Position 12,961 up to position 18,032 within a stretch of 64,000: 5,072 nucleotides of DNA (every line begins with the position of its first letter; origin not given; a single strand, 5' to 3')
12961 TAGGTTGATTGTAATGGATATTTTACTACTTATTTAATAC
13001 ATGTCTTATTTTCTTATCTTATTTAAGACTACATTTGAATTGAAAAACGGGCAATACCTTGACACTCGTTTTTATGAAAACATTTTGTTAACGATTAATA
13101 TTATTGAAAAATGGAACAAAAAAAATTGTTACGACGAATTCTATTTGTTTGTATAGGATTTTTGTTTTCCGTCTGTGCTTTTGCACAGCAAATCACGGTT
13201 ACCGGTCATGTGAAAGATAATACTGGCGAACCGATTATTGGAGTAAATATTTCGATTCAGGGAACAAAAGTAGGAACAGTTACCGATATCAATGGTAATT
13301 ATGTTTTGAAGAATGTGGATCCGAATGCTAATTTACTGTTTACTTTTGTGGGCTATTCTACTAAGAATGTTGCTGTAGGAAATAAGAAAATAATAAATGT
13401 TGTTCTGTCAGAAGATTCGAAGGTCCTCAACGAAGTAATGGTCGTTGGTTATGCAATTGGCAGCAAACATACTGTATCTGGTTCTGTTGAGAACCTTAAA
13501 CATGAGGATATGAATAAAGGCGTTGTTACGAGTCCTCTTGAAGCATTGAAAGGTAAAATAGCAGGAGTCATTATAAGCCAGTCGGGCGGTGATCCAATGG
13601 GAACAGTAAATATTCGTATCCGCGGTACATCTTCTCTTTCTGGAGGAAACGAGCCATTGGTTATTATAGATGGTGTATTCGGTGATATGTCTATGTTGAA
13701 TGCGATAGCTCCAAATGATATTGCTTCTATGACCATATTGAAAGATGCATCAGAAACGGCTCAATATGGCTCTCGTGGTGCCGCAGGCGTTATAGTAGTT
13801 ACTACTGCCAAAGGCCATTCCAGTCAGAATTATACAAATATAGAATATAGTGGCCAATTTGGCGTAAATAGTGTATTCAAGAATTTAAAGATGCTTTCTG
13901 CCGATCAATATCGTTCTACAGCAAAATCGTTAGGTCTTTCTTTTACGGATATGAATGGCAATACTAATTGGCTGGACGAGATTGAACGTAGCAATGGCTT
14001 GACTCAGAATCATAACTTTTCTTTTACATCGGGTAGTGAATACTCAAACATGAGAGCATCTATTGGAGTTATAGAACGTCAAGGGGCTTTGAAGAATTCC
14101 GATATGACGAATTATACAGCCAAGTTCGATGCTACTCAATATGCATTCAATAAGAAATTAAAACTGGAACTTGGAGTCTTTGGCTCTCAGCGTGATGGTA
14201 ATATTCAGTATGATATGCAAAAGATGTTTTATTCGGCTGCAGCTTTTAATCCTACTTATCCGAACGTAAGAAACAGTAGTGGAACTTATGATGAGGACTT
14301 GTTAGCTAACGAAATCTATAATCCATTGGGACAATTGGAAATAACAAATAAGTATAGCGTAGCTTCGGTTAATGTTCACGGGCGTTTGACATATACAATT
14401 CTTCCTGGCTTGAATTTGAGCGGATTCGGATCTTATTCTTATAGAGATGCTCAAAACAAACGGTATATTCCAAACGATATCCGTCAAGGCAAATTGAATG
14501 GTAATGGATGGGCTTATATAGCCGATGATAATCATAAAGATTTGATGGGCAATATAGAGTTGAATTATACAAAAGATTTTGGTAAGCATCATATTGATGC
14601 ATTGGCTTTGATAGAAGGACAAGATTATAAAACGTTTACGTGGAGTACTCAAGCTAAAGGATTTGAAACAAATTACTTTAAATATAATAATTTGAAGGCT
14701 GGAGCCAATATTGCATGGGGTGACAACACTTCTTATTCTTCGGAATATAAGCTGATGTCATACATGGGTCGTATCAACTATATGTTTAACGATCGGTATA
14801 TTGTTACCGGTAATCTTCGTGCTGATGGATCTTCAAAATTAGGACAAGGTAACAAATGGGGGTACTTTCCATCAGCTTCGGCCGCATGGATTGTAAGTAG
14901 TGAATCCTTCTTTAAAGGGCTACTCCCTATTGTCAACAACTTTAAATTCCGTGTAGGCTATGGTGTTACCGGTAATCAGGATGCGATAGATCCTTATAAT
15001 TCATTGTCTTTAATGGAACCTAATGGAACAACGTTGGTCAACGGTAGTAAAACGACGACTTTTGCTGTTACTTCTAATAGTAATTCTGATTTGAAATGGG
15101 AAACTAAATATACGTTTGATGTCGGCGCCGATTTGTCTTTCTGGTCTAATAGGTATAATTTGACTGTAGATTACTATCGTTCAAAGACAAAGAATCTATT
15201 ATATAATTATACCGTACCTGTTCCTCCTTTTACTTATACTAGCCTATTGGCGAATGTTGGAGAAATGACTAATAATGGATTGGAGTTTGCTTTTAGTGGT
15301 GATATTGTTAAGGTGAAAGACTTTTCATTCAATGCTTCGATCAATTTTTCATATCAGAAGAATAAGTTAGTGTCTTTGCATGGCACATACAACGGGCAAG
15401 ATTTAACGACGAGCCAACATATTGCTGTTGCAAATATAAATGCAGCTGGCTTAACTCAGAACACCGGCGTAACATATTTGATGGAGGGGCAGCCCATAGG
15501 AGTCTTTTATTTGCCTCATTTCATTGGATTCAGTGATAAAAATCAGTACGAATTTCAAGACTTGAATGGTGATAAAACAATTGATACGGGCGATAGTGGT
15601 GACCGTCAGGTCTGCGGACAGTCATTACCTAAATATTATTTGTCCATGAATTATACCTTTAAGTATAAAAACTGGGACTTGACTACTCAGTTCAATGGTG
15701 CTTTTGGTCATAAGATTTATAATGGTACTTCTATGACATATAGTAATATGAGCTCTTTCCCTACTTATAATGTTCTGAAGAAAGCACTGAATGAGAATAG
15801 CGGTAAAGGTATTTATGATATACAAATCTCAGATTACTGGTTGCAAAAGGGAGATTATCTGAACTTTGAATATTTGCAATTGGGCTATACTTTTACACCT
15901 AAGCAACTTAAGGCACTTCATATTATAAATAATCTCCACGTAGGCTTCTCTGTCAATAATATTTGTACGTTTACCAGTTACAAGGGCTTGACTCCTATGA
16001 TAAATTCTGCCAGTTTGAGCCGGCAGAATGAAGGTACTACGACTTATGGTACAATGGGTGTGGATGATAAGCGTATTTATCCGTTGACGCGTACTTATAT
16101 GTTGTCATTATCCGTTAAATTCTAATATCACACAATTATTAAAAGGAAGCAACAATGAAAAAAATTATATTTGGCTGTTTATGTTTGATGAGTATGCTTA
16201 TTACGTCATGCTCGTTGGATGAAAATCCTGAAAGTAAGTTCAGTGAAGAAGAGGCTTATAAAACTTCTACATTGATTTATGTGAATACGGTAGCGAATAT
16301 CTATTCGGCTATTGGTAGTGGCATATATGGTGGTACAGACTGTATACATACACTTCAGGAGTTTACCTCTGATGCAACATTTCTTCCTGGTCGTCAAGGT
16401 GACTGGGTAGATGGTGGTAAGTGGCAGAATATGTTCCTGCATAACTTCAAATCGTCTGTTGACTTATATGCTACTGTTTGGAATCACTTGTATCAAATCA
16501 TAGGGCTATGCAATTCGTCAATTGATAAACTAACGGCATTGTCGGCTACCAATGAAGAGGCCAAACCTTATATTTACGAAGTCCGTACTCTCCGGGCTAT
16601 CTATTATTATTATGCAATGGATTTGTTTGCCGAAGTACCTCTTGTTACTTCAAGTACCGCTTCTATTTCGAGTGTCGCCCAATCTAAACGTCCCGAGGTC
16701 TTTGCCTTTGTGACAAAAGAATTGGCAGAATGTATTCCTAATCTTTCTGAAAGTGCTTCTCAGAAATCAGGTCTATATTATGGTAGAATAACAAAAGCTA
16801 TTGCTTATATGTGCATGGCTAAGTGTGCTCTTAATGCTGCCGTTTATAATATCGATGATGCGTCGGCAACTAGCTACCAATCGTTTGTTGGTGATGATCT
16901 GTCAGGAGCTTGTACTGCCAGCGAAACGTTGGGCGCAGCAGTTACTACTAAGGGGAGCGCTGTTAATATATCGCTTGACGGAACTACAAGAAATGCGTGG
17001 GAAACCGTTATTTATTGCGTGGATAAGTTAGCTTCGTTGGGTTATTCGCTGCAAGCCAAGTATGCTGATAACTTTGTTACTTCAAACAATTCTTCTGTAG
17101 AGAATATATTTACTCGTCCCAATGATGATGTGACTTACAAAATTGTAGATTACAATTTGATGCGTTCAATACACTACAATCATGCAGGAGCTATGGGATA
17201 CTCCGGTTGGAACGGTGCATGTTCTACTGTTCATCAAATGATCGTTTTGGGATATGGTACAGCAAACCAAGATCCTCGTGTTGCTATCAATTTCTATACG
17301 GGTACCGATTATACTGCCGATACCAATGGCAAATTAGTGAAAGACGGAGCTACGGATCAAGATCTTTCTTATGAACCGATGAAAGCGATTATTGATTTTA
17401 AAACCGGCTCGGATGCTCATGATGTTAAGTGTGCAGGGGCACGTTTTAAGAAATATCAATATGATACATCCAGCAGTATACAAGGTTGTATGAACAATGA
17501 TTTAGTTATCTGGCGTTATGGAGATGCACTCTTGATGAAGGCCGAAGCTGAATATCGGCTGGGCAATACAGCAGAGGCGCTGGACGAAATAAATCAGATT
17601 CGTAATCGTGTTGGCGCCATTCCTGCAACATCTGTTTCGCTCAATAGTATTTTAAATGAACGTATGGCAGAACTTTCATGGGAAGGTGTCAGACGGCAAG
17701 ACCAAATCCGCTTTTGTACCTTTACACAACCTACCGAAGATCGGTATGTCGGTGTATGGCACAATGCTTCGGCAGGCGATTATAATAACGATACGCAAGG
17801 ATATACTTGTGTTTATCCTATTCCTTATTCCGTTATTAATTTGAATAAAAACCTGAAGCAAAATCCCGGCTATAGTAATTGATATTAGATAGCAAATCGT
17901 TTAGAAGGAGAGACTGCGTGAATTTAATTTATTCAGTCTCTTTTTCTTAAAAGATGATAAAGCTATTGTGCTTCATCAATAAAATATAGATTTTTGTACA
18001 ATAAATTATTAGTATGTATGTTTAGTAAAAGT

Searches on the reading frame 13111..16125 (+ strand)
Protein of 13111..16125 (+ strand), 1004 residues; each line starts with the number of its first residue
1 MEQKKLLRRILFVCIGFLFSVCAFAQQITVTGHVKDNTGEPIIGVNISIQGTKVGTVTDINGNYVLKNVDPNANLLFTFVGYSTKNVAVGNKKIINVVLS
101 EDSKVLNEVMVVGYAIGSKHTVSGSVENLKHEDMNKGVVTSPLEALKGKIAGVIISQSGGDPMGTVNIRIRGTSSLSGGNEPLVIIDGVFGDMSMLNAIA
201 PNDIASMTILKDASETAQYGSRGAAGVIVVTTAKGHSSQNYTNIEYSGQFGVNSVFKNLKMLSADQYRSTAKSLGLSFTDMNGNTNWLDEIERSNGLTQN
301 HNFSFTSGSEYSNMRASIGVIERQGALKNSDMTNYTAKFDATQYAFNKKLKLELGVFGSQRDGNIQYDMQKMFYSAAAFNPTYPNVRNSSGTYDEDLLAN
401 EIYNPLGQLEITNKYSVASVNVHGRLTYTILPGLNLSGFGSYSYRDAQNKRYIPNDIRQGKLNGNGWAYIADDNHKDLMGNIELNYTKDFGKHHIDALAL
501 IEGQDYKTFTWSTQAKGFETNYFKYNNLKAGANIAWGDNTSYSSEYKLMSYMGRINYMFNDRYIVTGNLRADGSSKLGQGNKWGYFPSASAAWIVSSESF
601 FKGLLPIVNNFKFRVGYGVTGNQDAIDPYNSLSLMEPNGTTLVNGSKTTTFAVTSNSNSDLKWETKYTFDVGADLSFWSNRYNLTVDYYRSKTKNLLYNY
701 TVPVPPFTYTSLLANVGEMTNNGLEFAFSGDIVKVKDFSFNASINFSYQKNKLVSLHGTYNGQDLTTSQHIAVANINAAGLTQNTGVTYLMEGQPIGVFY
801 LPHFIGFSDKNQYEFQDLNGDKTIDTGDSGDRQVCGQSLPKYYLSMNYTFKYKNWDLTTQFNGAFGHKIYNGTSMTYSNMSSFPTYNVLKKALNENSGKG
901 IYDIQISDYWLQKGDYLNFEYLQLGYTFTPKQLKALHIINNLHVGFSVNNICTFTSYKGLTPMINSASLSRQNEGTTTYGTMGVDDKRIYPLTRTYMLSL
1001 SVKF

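Call 4: search_protein_families(library=pfam, proteins=[window:13111-16125:+])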
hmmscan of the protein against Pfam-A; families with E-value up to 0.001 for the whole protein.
window:13111-16125:+ (1004 aa): 4 families
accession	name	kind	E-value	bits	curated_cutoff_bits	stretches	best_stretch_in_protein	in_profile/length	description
PF00593.30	TonB_dep_Rec_b-barrel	-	4e-18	66.9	27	1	383-858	24-430/436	TonB dependent receptor-like, beta-barrel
PF13715.12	CarbopepD_reg_2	-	8.9e-18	64.6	32.2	1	30-111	1-88/88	CarboxypepD_reg-like domain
PF07715.20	Plug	-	2.1e-15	57.5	23.9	1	120-227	3-107/107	TonB-dependent Receptor Plug Domain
PF13620.12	CarboxypepD_reg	-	1.4e-10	41.8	32.3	1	29-99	1-81/82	Carboxypeptidase regulatory-like domain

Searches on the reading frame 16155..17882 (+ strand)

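Call 4: search_protein_families(library=pfam, proteins=[window:16155-17882:+])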
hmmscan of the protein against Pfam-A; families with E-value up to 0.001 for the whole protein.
window:16155-17882:+ (575 aa): 3 families
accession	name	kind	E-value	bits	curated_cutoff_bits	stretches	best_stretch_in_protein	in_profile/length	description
PF07980.17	SusD_RagB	-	9.5e-31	108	23.1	1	318-573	4-297/297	SusD family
PF14322.12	SusD-like_3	-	1.3e-12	48.8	27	1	86-225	56-190/191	Starch-binding associating with outer membrane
PF12771.13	SusD-like_2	-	0.00053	19.4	27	0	96-208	48-164/415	Starch-binding associating with outer membrane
